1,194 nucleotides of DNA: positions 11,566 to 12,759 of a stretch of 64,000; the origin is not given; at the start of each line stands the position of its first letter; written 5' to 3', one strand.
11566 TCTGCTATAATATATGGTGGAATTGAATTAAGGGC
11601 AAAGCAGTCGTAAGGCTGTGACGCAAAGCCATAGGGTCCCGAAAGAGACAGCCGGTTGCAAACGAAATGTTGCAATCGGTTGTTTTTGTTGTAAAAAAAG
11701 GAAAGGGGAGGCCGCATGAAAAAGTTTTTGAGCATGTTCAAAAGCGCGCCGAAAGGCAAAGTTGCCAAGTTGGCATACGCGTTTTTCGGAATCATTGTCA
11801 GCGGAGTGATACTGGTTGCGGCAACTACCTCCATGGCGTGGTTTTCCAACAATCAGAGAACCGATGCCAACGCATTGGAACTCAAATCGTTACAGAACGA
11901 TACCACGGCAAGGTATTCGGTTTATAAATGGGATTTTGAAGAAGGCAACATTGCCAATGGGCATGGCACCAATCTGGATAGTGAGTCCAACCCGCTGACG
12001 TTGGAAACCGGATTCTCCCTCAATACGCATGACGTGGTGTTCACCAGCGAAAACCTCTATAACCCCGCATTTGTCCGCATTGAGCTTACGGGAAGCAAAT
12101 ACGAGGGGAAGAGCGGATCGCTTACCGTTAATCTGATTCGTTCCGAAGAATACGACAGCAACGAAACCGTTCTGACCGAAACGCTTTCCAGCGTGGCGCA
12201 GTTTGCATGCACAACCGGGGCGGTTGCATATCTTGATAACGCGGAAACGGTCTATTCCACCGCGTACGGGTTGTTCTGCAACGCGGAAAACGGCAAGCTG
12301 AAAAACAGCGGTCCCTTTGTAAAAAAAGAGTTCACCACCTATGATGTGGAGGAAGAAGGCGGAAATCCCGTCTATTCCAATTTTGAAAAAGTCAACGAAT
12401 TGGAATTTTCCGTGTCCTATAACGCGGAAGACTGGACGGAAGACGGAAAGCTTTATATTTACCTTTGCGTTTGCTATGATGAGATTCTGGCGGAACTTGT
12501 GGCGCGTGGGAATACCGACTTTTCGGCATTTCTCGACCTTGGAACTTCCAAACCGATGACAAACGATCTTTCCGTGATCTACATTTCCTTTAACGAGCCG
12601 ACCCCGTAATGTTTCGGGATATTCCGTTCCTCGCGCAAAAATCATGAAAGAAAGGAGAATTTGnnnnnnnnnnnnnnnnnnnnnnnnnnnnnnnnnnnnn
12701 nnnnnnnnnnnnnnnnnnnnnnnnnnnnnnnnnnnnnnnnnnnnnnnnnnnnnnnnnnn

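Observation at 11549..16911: c-di-GMP-I riboswitch driving an uncharacterised two-gene secreted-protein cassette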

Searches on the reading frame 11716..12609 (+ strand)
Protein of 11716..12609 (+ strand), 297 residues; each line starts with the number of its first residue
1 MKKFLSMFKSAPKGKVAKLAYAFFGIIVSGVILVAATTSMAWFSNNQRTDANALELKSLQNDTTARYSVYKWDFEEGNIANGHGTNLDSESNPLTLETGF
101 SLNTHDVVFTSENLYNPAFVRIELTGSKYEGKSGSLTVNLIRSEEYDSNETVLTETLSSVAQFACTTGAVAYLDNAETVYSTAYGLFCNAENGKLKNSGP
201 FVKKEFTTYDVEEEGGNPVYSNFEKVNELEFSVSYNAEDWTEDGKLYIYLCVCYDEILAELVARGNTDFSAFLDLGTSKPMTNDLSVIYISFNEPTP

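Call 4: search_protein_families(library=pfam, proteins=[window:11716-12609:+], max_evalue=1)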
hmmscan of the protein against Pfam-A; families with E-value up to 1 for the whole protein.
window:11716-12609:+ (297 aa): 1 family
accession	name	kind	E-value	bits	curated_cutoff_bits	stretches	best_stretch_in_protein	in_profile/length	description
PF17845.7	FbpC_C_terminal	-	0.047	14.3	25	1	149-175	22-48/55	FbpC C-terminal regulatory nucleotide binding domain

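Call 5: search_protein_families(library=ncbifam, proteins=[window:11716-12609:+], max_evalue=1)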
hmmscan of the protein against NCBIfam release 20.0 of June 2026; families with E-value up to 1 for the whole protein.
window:11716-12609:+ (297 aa): 0 families
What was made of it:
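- Closest known: Characterised c-di-GMP riboswitch-controlled adhesins of Firmicutes. Different: They carry a SipW-class signal instead, and both cassette proteins lack any family assignment (calls 4, 5).
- Checked: No Pfam or NCBIfam family hit for either protein (calls 4, 5).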

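Call 8: find_homologous_proteins(query=window:11716-12609:+)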
Query window:11716-12609:+ (297 aa): 6 proteins with E <= 0.001 among 1469 candidates.
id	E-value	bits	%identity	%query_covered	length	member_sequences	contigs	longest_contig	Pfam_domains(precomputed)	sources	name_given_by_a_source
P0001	2.2e-193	659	100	100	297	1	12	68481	-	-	-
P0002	3.2e-147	507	77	100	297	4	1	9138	-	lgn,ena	-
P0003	4.8e-140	484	74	100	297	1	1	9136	-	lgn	-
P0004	8.8e-77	276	51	99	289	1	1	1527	-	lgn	-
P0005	4.7e-76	274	49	98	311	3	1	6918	-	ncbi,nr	ncbi:MAG: hypothetical protein II955_00575 [Clostridia bacterium]|nr:hypothetical protein [Clostridi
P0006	2.1e-70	255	46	98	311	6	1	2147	-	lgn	-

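Call 14: find_encoding_contigs(protein=P0005, flank=8000, max_places=3)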
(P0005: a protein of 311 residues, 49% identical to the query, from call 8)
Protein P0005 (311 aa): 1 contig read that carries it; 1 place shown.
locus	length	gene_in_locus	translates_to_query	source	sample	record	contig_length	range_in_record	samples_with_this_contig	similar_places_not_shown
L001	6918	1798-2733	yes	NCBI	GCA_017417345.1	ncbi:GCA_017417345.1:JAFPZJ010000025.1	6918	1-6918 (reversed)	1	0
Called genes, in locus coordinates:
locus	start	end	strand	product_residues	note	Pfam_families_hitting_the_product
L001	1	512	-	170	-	PF01613:Flavin_Reduct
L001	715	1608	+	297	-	PF12804:NTP_transf_3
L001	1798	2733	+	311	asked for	-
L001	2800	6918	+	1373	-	?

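Call 15: find_encoding_contigs(protein=P0002, flank=8000, max_places=3)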
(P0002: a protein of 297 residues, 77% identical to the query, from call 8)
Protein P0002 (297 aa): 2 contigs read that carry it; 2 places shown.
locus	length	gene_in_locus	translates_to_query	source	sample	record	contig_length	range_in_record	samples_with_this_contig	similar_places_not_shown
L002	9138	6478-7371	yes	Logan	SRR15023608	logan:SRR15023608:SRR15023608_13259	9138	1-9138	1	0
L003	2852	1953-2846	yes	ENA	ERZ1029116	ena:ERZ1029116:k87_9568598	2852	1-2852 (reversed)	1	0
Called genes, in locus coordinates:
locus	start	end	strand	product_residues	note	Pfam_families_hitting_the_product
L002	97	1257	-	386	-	PF01381:HTH_3, PF12844:HTH_19, PF13560:HTH_31 (weak)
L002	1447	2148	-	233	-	PF02308:MgtC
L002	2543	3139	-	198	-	PF04138:GtrA_DPMS_TM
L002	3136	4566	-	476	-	PF01406:tRNA-synt_1e, PF01921:tRNA-synt_1f (faint), PF09334:tRNA-synt_1g (faint)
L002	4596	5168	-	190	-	PF01613:Flavin_Reduct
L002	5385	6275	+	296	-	PF12804:NTP_transf_3 (weak)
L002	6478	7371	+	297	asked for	-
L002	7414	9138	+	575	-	?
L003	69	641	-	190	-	PF01613:Flavin_Reduct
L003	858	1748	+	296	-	PF12804:NTP_transf_3 (weak)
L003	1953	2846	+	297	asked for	-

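Call 48: find_homologous_proteins(query=A7, max_evalue=0.001)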
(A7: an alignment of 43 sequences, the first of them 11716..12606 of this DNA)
Query A7 (43 sequences) (297 aa, profile of the alignment): 20 proteins with E <= 0.001 among 4982 candidates.
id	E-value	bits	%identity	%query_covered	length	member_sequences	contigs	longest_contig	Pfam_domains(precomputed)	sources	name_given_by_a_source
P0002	1.3e-70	256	77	100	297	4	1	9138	-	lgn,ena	-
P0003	3.9e-68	248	74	100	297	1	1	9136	-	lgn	-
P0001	3.6e-66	242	100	100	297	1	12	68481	-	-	-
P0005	1.0e-60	224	49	98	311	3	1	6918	-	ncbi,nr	ncbi:MAG: hypothetical protein II955_00575 [Clostridia bacterium]|nr:hypothetical protein [Clostridi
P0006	1.1e-56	210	46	98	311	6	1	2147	-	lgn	-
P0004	4.5e-53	199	51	99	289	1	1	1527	-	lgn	-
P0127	3.0e-51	193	24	82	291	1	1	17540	-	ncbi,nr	ncbi:MAG: hypothetical protein K6F14_06955 [Clostridiales bacterium]|nr:hypothetical protein [Clostr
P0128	3.8e-44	169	26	31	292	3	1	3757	-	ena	-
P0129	7.8e-44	168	43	8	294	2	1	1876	-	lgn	-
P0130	3.0e-43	166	24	36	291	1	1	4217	-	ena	-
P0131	2.1e-42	164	19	33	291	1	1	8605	-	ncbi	-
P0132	7.2e-42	162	-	-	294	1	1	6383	-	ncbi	-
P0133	1.3e-41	161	23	38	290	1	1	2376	-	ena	-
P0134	3.5e-41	160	-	-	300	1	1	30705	-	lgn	-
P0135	3.8e-41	159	-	-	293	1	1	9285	-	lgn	-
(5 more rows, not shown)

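Call 53: search_protein_representatives(alignment_id=A1)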
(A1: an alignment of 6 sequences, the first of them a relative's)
Query: 6 sequences, 302 profile positions. Proteins with E-value up to 0.001 (for the whole library): 186; up to 1e-10: 97; up to 1e-30: 4. The best 150 are listed.
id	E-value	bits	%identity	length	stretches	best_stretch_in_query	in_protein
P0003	2.5e-162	555.8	-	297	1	1-301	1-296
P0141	3.3e-55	204.0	-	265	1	1-295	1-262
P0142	6.8e-47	176.7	-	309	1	1-297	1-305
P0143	9.3e-44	166.4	-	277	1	1-295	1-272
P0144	2.4e-27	112.5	-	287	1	18-294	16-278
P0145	5.3e-27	111.4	-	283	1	7-299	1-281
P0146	5.1e-26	108.2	-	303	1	8-299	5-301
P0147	2.7e-24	102.5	-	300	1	24-294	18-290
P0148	8.7e-24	100.8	-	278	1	20-299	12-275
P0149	9.7e-24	100.7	-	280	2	25-194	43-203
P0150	1.4e-23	100.1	-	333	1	22-299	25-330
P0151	3.1e-23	99.0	-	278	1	23-297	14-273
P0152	4.5e-23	98.5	-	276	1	36-298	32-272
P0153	6.5e-22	94.7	-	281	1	38-295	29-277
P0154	1.8e-21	93.3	-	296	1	18-295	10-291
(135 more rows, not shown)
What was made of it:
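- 11716..12609 (+): ORF1, 297 aa, S1/S5 superfamily. Residues 1-41 are the predicted signal peptide (cleavage TSMA|WFSN); the rest is a beta-sandwich with a few helices. Family of 186 representatives at 50% clustering, all about 260-310 aa (call 53).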

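Call 60: predict_structure(alignment_id=A11)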
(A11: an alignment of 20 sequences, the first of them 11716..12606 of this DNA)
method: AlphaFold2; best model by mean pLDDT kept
length: 297 residues; sequences in the alignment: 20
mean_pLDDT: 73.4   pTM: 0.68
mean pLDDT of the five models: 73.4, 72.7, 69.9, 67.6, 66.2
residues with pLDDT >= 90: 48; 70-90: 145; 50-70: 68; < 50: 36
segments of 3 or more residues with pLDDT < 50: 41-52, 75-92
pLDDT, mean of each block of 10 residues (from residue 1): 60 71 79 62 35 69 80 47 43 54 55 67 86 91 85 85 82 68 86 85 93 88 92 90 89 82 62 57 85 70
secondary structure, 60 per line:
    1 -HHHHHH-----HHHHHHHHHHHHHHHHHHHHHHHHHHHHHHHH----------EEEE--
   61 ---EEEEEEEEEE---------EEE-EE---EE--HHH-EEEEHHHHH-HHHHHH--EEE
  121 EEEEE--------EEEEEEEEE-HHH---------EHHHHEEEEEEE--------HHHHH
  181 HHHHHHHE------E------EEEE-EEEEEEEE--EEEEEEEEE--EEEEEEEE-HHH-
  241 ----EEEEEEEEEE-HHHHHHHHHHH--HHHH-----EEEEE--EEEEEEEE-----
elements in order: H2-7 H13-44 E55-58 E64-73 E83-85 E100-103 H104-108 H110-115 E118-125 E134-142 H157-160 E161-167 H176-187 E202-205 E207-214 E217-225 E228-235 E245-254 H256-266 H269-272 E278-282 E285-292
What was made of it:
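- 11716..12609 (+): AF2 model pLDDT 73 (call 60).
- The AF2 model of ORF1 extends the helix through residue 44 (call 60).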

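Call 63: fold_search(model_id=the predicted structure, library=pdb)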
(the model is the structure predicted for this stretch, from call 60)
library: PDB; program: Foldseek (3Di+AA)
matches with E <= 10: 903; with E <= 0.001: 0
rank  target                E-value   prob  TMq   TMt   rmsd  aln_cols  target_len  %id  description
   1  5a3l_D                2.4e-03  0.41  0.17  0.22  15.6       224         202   11  Structure of Cea1A in complex with N-Acetylglucosamine (released 2016-06-29)
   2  5a3l_C                4.9e-03  0.35  0.16  0.22  16.8       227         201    8  Structure of Cea1A in complex with N-Acetylglucosamine (released 2016-06-29)
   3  7vbo                  7.1e-03  0.72  0.25  0.36   8.2       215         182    7  Alginate binding domain CBM (released 2022-09-07)
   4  5xxz_A                9.5e-03  0.25  0.13  0.04  16.2       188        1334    5  Crystal structure of a serine protease from Streptococcus species (released 2018-08-08)
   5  6cxs_B                1.0e-02  0.66  0.22  0.13   9.8       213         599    9  Crystal Structure of Clostridium perfringens beta-glucuronidase bound with a novel, potent inhibitor 4-(8-(piperazin-1 (released 2019-04-17)
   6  2wo1_A                1.1e-02  0.21  0.18  0.25  12.1       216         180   10  Crystal Structure of the EphA4 Ligand Binding Domain (released 2009-10-27)
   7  5jq6_A                1.1e-02  0.10  0.11  0.11  19.6       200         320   14  Crystal structure of ClfA in complex with the Fab fragment of Tefibazumab (released 2017-01-18)
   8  7s7k_A                1.4e-02  0.41  0.19  0.13  15.6       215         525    8  Crystal structure of the EphB2 extracellular domain (released 2021-10-27)
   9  7ofv_A                1.6e-02  0.33  0.17  0.24  15.1       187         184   10  NMR-guided design of potent and selective EphA4 agonistic ligands (released 2021-08-11)
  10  6cxs_A                1.7e-02  0.54  0.22  0.13   9.9       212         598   10  Crystal Structure of Clostridium perfringens beta-glucuronidase bound with a novel, potent inhibitor 4-(8-(piperazin-1 (released 2019-04-17)
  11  8wab_A                2.0e-02  0.23  0.19  0.27  16.2       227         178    7  Crystal structure of a chondroitin sulfate-binding carbohydrate binding module of a chondroitinase (released 2024-01-17)
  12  3ckh_B                2.2e-02  0.33  0.17  0.26  11.3       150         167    9  Crystal structure of Eph A4 receptor (released 2008-09-23)
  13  1oh4_A                2.5e-02  0.77  0.20  0.31  10.7       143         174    9  Structural and thermodynamic dissection of specific mannan recognition by a carbohydrate-binding module (released 2004-03-16)
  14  9uvm                  2.5e-02  0.54  0.19  0.15  13.4       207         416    8  The SeMet pili protein of Streptococcus Sanguinis (released 2026-01-21)
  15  4l0p_A                2.6e-02  0.23  0.19  0.28  12.4       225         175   11  Structure of the human EphA3 receptor ligand binding domain complexed with ephrin-A5 (released 2014-06-11)
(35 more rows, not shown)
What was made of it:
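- Beta-sandwich in ORF1 (calls 60, 63).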

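Call 82: find_encoding_contigs(protein=window:11716-12609:+, flank=3000, max_places=6)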
Protein window:11716-12609:+ (297 aa): 17 contigs read that carry it; 6 places shown.
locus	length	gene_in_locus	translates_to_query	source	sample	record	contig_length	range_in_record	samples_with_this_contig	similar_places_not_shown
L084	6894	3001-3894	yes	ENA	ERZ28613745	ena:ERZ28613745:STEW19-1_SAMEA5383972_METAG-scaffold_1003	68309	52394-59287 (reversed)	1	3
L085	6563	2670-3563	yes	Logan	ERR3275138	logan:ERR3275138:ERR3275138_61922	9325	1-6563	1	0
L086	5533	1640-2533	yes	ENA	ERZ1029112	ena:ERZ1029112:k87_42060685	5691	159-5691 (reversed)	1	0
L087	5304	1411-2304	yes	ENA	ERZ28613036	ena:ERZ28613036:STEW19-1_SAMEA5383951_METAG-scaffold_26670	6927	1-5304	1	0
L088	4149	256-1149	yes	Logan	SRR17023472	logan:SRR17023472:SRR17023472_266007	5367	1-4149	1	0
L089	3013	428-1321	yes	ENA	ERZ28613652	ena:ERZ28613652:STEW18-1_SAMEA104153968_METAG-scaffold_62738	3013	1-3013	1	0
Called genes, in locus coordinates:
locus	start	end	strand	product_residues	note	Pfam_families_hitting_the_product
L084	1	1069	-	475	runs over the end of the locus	PF01406:tRNA-synt_1e, PF01921:tRNA-synt_1f (faint), PF09334:tRNA-synt_1g (faint), PF23493:CysS_C (weak)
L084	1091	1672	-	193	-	PF01613:Flavin_Reduct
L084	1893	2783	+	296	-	PF12804:NTP_transf_3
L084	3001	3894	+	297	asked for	-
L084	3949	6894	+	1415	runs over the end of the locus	-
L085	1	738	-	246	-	?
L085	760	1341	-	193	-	PF01613:Flavin_Reduct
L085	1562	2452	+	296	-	PF12804:NTP_transf_3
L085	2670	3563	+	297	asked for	-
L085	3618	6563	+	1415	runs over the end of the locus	-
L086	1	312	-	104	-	?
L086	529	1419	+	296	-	PF12804:NTP_transf_3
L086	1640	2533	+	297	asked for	-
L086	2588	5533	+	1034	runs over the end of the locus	?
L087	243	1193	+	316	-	PF12804:NTP_transf_3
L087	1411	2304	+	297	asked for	-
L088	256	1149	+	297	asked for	-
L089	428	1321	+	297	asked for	-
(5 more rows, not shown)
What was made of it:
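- The organism is from the rumen (call 82), where beta-trefoil carbohydrate-binding modules commonly decorate glycanases (general knowledge).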

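Call 98: search_protein_families(library=padloc, proteins=[window:11716-12606:+], max_evalue=0.01)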
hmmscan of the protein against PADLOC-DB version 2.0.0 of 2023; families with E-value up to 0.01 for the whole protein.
window:11716-12606:+ (297 aa): 0 families

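Call 99: search_protein_families(library=phrogs, proteins=[window:11716-12606:+], max_evalue=0.01)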
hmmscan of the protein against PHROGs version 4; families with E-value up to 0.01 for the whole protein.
window:11716-12606:+ (297 aa): 1 family
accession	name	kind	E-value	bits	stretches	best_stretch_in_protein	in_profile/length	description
phrog_5971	-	unknown function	0.0027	18.4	1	252-273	20-41/50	-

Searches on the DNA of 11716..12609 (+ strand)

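Call 17: search_rna_families(sources=[L001, L002, L003], threshold=gathering)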
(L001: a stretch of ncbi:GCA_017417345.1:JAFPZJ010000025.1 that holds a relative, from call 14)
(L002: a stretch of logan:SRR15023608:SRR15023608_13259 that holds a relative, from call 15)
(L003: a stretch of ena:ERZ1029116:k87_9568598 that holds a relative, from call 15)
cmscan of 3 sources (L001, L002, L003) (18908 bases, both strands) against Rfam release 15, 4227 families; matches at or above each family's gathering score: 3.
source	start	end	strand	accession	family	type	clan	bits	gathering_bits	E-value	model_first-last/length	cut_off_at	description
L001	1670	1745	+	RF01051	c-di-GMP-I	Cis-reg; riboswitch;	CL00126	60.9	35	5.7e-10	1-87/87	no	c-di-GMP-I riboswitch aptamer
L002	6356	6431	+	RF01051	c-di-GMP-I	Cis-reg; riboswitch;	CL00126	59.2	35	1.4e-09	1-87/87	no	c-di-GMP-I riboswitch aptamer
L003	1831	1906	+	RF01051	c-di-GMP-I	Cis-reg; riboswitch;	CL00126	59.2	35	1.4e-09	1-87/87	no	c-di-GMP-I riboswitch aptamer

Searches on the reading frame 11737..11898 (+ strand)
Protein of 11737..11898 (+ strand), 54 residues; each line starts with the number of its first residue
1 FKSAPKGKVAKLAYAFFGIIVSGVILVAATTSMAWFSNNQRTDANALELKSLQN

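Call 35: search_protein_families(library=ncbifam, alignment_id=A6, max_evalue=1)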
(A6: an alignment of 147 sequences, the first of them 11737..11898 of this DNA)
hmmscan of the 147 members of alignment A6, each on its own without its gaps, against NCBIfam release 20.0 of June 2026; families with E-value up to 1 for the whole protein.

A. member 1, window:11737-11898:+ (54 aa): 0 families

B. families by the number of members that match (of 147 scanned): 72 families (the first 25 are shown)
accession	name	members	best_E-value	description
NF047378.1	photo_II_Psb35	9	0.0029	photosystem II assembly protein Psb35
TIGR04088.1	cognate_SipW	6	4.4e-06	SipW-dependent-type signal peptide-containing protein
NF005435.1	PRK07021.1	6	0.0069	flagellar basal body-associated protein FliL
NF040904.1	PhrA_Strep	3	0.062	PhrA family quorum-sensing system peptide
TIGR04361.1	TrbK_Ti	2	0.0064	entry exclusion protein TrbK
TIGR02184.2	Myco_arth_vir_N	2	0.0073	MspA/MspB/MIB-like signal-anchor domain-contatining protein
NF033902.0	iso_D2_wall_anc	2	0.015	SpaH/EbpB family LPXTG-anchored major pilin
NF006283.1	PRK08455.1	2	0.015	flagellar basal body-associated protein FliL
TIGR04429.1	Phr_nterm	2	0.031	Phr family secreted Rap phosphatase inhibitor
NF033835.0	VraH_fam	2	0.032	VraH family peptide resistance protein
NF033218.1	anchor_AmaP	2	0.036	alkaline shock response membrane anchor protein AmaP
NF042931.1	SAG1386_EF1546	2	0.044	SAG1386/EF1546 family surface-associated protein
NF047991.1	RP671aFamTckup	2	0.067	RP671a family tick cell line-upregulated protein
NF043072.1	GAS_sig_Nterm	2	0.072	SpoV family signaling peptide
NF040942.2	hypo_ExtJ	2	0.076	selenite/tellurite reduction operon protein ExtJ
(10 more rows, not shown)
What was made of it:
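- On SipW-dependent-type signal peptide proteins (TIGR04088): Across the related families, 6 of 147 N-termini hit, best E 4.4e-6 (call 35).
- The motif gives hits to the SipW-substrate model (call 35).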
